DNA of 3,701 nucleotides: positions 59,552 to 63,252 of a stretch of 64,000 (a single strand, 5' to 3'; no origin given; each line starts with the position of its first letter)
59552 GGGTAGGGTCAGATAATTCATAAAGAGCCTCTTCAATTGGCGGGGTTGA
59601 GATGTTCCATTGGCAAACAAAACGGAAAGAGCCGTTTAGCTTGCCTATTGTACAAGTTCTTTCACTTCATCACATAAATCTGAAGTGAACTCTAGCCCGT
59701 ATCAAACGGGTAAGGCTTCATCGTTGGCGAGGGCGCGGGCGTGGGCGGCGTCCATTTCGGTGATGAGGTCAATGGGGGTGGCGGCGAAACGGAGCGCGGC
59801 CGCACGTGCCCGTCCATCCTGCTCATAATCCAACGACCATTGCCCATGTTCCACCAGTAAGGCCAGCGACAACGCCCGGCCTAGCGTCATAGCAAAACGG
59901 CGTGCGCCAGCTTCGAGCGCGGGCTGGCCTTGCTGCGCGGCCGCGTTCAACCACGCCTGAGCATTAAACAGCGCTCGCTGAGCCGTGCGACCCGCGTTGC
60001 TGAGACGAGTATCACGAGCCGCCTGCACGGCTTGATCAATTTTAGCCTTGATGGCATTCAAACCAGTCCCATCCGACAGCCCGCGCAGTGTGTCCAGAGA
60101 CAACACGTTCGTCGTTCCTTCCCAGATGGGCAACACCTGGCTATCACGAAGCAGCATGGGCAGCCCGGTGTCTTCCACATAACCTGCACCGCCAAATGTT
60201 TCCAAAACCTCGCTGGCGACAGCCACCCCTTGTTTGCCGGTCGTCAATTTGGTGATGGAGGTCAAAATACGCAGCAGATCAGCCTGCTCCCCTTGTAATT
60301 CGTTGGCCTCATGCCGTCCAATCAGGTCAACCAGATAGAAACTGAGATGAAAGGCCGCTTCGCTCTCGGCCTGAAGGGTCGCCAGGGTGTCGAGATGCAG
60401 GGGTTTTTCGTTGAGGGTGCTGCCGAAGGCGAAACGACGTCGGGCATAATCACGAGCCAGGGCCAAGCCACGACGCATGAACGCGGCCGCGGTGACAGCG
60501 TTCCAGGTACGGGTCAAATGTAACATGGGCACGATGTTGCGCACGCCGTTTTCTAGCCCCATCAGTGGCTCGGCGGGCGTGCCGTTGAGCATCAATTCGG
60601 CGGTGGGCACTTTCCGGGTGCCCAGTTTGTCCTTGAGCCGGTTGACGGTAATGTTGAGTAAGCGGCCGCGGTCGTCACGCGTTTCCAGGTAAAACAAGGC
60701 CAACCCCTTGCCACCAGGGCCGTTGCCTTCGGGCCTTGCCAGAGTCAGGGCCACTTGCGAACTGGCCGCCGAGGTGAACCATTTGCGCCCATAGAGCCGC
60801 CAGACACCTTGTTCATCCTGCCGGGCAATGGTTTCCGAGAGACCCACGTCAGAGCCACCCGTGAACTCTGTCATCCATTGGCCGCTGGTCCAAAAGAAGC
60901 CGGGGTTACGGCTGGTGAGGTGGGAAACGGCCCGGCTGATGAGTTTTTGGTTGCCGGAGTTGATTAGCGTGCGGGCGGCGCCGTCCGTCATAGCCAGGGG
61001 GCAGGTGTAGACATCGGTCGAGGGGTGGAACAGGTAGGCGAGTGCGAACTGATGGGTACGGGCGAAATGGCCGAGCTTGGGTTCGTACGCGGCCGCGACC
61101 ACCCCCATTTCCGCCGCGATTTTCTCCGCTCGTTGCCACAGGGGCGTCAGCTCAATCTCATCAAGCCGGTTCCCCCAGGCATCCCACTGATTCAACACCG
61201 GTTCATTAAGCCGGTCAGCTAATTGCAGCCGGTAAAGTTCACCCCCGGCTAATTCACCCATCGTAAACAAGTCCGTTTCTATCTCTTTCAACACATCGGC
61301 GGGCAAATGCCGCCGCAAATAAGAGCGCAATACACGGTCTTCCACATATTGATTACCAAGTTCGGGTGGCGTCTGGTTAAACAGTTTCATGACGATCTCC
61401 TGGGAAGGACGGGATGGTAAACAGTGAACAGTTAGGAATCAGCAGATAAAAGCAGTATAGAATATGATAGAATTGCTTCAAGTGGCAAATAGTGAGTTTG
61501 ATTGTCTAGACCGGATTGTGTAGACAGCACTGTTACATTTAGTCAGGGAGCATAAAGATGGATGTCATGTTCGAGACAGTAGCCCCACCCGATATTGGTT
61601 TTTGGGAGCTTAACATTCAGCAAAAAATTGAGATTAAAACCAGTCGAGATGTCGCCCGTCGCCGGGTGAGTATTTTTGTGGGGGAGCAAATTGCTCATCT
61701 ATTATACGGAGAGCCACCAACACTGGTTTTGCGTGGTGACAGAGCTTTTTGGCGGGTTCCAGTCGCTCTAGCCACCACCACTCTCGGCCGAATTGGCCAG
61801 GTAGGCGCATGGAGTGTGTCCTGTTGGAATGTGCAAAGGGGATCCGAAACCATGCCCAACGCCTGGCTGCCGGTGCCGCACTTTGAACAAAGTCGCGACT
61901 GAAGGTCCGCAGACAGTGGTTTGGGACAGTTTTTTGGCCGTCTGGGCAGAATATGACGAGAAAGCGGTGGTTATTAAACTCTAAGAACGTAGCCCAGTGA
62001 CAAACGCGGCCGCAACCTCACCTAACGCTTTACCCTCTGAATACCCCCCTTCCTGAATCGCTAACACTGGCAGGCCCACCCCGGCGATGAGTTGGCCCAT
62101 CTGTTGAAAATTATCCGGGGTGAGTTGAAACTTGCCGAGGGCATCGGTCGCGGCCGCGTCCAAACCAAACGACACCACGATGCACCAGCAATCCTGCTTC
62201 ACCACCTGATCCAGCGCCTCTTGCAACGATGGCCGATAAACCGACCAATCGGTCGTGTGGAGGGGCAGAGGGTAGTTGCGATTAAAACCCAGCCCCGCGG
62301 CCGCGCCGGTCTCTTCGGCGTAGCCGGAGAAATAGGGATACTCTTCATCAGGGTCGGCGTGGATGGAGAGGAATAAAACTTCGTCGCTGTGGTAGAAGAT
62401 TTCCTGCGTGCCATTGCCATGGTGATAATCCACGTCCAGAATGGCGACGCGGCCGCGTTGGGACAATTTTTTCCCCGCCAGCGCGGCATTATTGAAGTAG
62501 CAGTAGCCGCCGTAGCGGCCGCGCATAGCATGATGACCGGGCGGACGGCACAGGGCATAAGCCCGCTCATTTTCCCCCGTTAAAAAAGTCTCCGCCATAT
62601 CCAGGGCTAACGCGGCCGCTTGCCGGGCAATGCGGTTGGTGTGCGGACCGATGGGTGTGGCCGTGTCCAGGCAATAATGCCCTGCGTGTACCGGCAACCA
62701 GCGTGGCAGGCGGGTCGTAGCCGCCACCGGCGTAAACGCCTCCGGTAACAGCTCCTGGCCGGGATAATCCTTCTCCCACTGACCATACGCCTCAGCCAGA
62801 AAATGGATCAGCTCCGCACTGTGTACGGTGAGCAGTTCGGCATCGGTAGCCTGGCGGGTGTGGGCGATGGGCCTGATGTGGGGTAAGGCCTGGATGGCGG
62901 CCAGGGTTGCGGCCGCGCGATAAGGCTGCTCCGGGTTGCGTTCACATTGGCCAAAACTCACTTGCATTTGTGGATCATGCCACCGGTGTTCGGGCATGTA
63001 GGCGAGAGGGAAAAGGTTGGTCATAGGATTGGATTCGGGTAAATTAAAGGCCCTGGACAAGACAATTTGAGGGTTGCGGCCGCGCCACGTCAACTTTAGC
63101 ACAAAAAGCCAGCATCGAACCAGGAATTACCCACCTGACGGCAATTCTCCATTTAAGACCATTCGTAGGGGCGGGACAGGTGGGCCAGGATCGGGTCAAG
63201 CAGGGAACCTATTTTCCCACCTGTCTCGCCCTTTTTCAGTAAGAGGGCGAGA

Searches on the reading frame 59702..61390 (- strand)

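Call 11: search_protein_families(library=ncbifam, proteins=[window:59702-61390:-], max_evalue=0.00001)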
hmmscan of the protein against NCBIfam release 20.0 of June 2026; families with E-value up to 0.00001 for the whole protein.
window:59702-61390:- (562 aa): 10 families
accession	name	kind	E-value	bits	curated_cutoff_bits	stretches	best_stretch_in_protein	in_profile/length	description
NF008594.0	PRK11561.1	equivalog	5.9e-50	170.1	545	1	3-478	8-478/540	isovaleryl-CoA dehydrogenase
NF043006.1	CyhCrbnylCoADH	equivalog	4.2e-19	68.8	650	1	142-429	97-366/380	cyclohexane-1-carbonyl-CoA dehydrogenase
NF045552.1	GlutCoADH_Des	equivalog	5e-16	58.9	470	1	137-430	94-371/387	glutaryl-CoA dehydrogenase Acd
NF042972.1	AcrlCoAredClosAcrC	equivalog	1.5e-13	50.2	640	1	173-430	124-368/378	acryloyl-CoA reductase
NF042439.1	SulpropCoADesulf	equivalog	4e-13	48.9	600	1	173-430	112-362/379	3-sulfinopropanoyl-CoA desulfinase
NF052270.1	Staph_DH_FadE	equivalog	1.4e-11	43.8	600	1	141-436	116-391/400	acyl-CoA dehydrogenase FadE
NF008997.0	PRK12341.1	equivalog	1.9e-11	43.7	537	1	173-430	124-368/382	acyl-CoA dehydrogenase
NF058590.1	AcCoDHFadEBacil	equivalog_domain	1.5e-09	36.9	600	1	173-429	141-401/586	acyl-CoA dehydrogenase FadE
NF037942.1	ac_ACP_DH_MbtN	equivalog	7.3e-07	28.2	700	1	175-430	117-357/376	mycobactin biosynthesis acyl-ACP dehydrogenase MbtN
NF053553.1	prodigi_MBC_PigA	equivalog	6.9e-06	25.4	500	0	173-429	127-370/381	prodigiosin MBC biosynthesis dehydrogenase PigA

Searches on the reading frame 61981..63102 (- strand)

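Call 37: search_protein_families(library=pfam, proteins=[window:61981-63102:-], max_evalue=0.001)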
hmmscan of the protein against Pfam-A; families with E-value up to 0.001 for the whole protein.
window:61981-63102:- (373 aa): 1 family
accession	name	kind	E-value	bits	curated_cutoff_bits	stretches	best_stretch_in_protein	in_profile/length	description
PF00850.24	Hist_deacetyl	-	5.2e-67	226.7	27.9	1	57-370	2-297/298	Histone deacetylase domain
